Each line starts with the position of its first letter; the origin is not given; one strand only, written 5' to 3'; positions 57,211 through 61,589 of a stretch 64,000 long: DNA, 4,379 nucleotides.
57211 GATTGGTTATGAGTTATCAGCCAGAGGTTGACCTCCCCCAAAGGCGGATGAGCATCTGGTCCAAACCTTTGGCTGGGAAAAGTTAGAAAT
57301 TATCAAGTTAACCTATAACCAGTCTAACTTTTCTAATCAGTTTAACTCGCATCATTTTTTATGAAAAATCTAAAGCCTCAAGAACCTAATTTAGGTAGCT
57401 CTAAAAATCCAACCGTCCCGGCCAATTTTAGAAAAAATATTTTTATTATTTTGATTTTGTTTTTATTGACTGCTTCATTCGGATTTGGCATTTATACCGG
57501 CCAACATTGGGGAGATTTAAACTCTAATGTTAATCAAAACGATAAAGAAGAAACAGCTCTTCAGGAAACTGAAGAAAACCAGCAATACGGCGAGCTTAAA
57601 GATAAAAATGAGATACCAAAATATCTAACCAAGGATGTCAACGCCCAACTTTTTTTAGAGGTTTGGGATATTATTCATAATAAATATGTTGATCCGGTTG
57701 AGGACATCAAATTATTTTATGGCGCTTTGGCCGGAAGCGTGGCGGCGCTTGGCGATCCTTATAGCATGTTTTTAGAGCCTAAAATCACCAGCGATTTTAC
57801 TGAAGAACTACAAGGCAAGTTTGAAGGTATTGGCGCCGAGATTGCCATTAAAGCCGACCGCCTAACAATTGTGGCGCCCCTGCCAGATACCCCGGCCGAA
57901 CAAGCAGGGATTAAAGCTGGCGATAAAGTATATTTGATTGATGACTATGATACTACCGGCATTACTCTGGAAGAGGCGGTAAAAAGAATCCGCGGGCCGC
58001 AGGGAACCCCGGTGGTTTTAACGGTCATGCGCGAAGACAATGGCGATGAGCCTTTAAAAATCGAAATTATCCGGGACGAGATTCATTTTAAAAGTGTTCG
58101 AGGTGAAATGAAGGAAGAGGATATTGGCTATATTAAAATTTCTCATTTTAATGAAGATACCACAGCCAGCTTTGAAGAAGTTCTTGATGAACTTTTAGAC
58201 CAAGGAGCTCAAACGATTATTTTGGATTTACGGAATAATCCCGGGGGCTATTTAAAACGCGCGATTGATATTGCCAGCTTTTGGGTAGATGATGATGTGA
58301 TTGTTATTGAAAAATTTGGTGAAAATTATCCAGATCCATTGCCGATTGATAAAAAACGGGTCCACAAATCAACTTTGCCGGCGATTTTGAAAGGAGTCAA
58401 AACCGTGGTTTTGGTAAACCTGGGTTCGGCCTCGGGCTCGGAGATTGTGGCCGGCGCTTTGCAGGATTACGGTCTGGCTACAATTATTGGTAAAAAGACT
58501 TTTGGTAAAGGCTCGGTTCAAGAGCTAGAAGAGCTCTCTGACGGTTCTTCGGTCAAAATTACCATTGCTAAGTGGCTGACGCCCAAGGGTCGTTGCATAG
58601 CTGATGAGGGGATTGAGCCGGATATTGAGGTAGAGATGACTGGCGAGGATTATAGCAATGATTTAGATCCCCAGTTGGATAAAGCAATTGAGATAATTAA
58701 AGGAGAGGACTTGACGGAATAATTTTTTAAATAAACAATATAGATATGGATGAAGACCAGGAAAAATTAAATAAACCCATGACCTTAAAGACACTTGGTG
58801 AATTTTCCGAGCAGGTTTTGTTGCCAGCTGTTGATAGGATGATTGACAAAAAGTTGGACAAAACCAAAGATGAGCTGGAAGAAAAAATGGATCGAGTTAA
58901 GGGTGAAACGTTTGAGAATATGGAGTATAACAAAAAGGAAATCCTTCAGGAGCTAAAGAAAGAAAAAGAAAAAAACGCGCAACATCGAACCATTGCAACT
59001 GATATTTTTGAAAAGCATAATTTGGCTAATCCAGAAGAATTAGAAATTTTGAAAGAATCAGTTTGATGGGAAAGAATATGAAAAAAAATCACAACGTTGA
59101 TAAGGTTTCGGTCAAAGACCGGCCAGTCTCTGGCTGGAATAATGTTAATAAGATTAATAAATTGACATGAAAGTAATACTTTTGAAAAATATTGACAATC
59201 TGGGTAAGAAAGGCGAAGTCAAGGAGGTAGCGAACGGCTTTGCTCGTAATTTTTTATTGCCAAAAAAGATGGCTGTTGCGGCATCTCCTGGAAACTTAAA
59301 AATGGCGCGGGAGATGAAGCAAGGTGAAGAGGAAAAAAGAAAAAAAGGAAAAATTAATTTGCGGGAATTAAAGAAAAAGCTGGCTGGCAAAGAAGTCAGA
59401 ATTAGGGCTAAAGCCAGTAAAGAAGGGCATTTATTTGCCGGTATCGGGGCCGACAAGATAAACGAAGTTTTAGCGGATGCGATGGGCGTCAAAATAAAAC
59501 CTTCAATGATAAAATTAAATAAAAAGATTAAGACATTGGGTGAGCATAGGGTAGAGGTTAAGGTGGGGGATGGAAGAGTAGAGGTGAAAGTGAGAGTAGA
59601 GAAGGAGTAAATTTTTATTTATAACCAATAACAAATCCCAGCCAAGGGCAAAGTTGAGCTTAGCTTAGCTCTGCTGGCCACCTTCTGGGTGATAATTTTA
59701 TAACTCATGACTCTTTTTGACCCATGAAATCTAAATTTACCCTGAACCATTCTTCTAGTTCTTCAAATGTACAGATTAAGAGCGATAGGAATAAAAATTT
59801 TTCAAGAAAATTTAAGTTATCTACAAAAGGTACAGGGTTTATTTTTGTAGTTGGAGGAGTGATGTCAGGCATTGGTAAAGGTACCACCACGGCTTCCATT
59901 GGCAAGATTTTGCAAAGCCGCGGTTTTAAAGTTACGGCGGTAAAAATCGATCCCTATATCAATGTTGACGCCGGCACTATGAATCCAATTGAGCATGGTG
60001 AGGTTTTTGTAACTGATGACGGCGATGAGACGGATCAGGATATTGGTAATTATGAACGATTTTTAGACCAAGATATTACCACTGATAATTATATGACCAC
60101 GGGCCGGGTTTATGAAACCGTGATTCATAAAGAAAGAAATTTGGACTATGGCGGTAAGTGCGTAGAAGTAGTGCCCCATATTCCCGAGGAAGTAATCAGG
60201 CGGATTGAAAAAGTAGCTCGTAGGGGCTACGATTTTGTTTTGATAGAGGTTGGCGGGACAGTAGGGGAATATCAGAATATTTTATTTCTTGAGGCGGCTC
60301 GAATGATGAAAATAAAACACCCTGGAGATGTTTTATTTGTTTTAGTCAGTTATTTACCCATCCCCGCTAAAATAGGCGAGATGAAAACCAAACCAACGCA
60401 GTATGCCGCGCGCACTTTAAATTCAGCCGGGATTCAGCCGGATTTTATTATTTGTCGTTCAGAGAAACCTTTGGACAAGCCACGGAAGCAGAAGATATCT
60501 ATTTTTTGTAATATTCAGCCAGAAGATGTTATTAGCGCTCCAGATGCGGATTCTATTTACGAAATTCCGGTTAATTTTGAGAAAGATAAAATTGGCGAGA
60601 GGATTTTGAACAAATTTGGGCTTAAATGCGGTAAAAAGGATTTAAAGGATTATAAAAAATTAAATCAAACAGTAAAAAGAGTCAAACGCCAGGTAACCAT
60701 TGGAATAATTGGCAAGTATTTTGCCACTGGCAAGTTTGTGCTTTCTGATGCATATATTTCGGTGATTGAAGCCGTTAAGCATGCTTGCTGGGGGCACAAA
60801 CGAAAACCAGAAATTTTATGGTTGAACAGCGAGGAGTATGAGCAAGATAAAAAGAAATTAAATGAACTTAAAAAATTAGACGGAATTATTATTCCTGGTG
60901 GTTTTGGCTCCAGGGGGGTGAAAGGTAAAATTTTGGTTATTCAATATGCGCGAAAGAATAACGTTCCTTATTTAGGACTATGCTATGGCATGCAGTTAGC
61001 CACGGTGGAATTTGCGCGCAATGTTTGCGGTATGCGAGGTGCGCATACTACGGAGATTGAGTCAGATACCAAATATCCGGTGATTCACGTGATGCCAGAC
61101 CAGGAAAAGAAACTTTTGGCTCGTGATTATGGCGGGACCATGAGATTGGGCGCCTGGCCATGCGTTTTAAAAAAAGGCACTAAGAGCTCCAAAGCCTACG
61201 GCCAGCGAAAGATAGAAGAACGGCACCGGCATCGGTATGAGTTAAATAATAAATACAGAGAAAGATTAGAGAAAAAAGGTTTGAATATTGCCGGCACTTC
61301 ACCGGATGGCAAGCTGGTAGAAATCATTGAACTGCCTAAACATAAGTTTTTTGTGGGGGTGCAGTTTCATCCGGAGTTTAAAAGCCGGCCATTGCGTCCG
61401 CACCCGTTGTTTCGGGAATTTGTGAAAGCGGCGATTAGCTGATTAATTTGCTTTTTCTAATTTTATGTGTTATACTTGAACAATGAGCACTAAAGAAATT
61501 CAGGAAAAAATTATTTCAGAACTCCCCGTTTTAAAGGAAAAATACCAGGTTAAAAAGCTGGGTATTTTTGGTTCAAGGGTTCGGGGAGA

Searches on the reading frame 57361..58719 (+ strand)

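Call 63: search_protein_families(library=pfam, proteins=[window:57361-58719:+], max_evalue=0.0001)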
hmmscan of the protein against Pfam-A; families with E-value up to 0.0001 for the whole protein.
window:57361-58719:+ (453 aa): 5 families
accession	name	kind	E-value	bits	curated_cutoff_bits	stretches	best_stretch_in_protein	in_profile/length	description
PF03572.23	Peptidase_S41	-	2.5e-52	177.2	24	1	254-424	1-165/165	Peptidase family S41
PF22694.1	CtpB_N-like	-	1.3e-09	38.8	27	1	43-139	7-82/85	Activating protease CtpB N-terminal domain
PF17820.7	PDZ_6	-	1e-08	35.2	27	1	170-223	2-53/54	PDZ domain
PF00595.29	PDZ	-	1.1e-08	35.8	23.2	1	154-223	9-81/81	PDZ domain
PF13180.12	PDZ_2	-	3.2e-06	27.8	27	1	157-227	3-72/80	PDZ domain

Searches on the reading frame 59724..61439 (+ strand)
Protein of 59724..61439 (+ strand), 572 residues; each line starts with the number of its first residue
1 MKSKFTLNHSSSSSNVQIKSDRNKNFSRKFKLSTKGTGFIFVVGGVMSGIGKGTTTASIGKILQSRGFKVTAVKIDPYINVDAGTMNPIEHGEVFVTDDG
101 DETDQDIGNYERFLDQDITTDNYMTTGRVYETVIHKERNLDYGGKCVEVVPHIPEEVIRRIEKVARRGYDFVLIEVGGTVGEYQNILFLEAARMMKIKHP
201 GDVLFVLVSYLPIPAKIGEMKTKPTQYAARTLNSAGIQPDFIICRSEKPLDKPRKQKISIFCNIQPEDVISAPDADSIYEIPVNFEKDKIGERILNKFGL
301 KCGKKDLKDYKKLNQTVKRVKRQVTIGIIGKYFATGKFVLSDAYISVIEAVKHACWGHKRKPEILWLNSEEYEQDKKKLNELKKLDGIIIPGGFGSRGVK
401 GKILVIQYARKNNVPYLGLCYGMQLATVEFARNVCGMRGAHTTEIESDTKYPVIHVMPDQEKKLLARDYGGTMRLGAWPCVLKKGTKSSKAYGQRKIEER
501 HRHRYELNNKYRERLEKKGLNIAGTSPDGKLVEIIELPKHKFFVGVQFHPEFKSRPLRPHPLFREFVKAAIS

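Call 63: search_protein_families(library=pfam, proteins=[window:59724-61439:+], max_evalue=0.0001)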
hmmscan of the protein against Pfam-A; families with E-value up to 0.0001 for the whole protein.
window:59724-61439:+ (572 aa): 4 families
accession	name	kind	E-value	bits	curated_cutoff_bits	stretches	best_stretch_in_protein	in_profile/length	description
PF06418.20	CTP_synth_N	-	1.1e-105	353.3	26.1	1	39-300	2-265/265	CTP synthase N-terminus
PF00117.34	GATase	-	1.1e-39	136.5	22.8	1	340-568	2-189/190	Glutamine amidotransferase class-I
PF07722.19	Peptidase_C26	-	1.9e-10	41.3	20.5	1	403-551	95-219/219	Peptidase C26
PF01656.29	CbiA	-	4.3e-07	30.4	25.4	1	43-322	3-67/125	CobQ/CobB/MinD/ParA nucleotide binding domain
